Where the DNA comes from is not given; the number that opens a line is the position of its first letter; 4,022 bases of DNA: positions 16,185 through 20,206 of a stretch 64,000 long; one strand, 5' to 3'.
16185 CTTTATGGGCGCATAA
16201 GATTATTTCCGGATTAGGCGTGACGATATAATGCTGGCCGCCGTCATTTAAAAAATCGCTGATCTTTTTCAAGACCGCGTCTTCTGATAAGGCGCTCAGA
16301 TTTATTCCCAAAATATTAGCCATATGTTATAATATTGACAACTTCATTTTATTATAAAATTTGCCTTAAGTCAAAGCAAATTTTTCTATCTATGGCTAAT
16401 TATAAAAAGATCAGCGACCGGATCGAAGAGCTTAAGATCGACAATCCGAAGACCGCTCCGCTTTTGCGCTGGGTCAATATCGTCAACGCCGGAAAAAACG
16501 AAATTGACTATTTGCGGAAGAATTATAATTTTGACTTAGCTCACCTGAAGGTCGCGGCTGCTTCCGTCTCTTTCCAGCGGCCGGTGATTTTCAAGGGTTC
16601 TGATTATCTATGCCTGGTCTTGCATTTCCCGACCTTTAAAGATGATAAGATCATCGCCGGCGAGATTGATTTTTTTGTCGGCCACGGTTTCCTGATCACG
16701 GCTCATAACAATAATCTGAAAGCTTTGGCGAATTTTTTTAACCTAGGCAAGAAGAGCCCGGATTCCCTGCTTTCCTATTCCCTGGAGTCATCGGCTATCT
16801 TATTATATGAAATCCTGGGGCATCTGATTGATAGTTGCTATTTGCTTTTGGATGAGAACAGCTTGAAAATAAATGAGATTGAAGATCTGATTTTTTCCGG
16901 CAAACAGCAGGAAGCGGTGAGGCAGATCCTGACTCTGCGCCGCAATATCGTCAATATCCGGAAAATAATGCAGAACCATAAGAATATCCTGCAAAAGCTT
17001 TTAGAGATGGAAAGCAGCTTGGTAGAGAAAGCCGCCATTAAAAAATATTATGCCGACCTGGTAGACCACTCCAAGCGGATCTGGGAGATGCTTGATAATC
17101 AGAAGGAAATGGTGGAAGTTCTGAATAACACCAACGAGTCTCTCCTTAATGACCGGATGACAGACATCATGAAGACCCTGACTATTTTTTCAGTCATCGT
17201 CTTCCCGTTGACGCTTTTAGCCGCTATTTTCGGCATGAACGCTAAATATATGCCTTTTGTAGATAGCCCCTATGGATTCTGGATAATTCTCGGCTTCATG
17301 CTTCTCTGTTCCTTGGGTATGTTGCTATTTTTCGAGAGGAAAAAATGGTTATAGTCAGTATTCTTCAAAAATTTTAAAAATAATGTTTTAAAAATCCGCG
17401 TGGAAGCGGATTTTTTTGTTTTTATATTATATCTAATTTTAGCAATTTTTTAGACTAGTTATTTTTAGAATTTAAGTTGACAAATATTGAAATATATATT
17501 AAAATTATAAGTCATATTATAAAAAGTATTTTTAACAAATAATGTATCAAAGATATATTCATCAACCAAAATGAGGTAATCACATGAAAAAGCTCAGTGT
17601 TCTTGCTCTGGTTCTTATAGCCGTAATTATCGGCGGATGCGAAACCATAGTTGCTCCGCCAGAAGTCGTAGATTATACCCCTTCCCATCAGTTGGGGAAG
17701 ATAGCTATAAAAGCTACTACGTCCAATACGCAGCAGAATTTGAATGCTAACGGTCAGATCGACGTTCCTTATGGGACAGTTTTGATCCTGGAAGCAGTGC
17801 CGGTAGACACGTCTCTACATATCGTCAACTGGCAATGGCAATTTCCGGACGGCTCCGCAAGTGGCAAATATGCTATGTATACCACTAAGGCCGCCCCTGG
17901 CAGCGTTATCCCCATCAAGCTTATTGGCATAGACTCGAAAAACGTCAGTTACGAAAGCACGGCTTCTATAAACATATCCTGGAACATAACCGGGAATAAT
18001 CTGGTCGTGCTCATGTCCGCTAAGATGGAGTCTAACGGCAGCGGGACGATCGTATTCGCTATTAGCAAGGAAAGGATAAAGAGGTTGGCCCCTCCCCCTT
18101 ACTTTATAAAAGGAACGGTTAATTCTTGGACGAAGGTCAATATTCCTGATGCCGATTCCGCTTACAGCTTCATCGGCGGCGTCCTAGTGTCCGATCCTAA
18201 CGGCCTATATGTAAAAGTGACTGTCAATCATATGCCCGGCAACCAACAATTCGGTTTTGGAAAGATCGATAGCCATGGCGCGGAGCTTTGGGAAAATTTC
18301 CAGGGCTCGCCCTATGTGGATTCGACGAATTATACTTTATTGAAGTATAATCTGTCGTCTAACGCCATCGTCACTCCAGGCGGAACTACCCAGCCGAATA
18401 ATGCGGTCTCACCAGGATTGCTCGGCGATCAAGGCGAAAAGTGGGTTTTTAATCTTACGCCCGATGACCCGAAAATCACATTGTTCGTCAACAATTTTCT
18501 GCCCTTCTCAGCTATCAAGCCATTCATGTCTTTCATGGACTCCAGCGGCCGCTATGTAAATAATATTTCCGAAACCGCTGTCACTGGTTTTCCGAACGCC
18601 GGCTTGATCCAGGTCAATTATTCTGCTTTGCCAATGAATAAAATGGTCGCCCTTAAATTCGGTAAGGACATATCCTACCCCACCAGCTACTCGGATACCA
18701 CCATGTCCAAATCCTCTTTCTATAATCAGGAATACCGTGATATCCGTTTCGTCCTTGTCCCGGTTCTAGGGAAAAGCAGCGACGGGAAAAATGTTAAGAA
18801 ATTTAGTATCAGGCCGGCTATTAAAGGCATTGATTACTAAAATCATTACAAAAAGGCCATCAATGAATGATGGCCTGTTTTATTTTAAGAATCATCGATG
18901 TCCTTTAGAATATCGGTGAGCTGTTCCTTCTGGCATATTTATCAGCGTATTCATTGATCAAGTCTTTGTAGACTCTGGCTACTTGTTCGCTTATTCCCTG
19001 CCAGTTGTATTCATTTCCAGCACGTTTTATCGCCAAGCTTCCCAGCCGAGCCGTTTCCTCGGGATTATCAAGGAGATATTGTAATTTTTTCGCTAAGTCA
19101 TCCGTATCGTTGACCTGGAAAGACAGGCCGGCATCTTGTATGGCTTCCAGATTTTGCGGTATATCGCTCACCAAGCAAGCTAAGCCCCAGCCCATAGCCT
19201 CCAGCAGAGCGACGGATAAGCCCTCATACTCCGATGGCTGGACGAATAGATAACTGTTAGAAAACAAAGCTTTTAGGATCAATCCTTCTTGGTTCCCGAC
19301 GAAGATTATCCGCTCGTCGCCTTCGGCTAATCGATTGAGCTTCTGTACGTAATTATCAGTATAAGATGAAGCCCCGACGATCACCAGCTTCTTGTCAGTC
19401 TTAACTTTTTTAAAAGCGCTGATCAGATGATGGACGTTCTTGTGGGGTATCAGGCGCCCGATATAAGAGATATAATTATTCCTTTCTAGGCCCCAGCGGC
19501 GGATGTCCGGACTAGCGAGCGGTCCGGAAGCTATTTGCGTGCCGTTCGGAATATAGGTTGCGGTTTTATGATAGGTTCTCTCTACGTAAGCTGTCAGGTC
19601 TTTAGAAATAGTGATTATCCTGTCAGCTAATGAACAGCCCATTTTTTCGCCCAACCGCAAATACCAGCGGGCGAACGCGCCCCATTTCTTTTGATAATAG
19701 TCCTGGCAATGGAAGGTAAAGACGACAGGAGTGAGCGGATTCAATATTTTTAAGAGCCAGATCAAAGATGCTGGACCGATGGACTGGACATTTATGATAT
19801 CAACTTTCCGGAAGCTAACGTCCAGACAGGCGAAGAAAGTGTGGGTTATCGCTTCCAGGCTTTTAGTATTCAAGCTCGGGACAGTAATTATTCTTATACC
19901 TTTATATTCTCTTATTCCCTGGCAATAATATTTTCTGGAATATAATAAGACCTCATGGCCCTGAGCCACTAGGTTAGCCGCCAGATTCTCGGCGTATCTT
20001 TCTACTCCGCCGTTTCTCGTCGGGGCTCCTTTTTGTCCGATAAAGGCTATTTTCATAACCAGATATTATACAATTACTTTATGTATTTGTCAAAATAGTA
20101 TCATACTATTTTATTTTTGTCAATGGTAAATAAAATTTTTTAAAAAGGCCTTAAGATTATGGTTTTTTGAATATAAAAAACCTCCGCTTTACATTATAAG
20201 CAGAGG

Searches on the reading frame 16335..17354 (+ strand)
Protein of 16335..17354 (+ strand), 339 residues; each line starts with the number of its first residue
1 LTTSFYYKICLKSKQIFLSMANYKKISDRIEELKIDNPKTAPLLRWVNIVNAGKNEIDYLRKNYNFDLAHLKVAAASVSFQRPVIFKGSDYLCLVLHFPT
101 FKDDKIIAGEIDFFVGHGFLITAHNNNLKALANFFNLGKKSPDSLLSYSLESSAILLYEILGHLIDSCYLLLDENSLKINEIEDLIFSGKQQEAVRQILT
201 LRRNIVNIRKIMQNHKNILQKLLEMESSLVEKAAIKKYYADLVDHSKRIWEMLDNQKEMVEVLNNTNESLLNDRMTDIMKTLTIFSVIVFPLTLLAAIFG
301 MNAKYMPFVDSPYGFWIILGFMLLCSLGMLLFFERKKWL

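Call 99: search_protein_families(library=pfam, proteins=[window:16335-17354:+], max_evalue=0.00001)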
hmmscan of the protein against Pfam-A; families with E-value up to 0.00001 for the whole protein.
window:16335-17354:+ (339 aa): 1 family
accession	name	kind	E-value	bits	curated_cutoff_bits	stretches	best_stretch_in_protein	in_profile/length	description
PF01544.23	CorA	-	1.1e-53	182.8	27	1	44-335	4-292/292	CorA-like Mg2+ transporter protein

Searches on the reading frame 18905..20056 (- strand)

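Call 72: search_protein_families(library=pfam, proteins=[window:18905-20056:-], max_evalue=0.00001)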
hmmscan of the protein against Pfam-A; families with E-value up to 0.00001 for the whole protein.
window:18905-20056:- (383 aa): 6 families
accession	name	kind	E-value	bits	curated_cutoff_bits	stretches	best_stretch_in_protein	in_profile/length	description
PF00534.26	Glycos_transf_1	-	2.7e-29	102.3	26.4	1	191-344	13-171/172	Glycosyl transferases group 1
PF13692.12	Glyco_trans_1_4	-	5.3e-25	88.8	27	1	195-331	3-142/142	Glycosyl transferases group 1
PF13439.12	Glyco_transf_4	-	4e-22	79.5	28.5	1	16-173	2-166/170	Glycosyltransferase Family 4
PF13579.12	Glyco_trans_4_4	-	5.5e-15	56.5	29.7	1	16-172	1-158/158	Glycosyl transferase 4-like domain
PF13524.12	Glyco_trans_1_2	-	2.6e-07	31.1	25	1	220-358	13-141/144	Glycosyl transferase-like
PF09314.17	DUF1972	-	1.3e-06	28.6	25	0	4-173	5-185/186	Domain of unknown function (DUF1972)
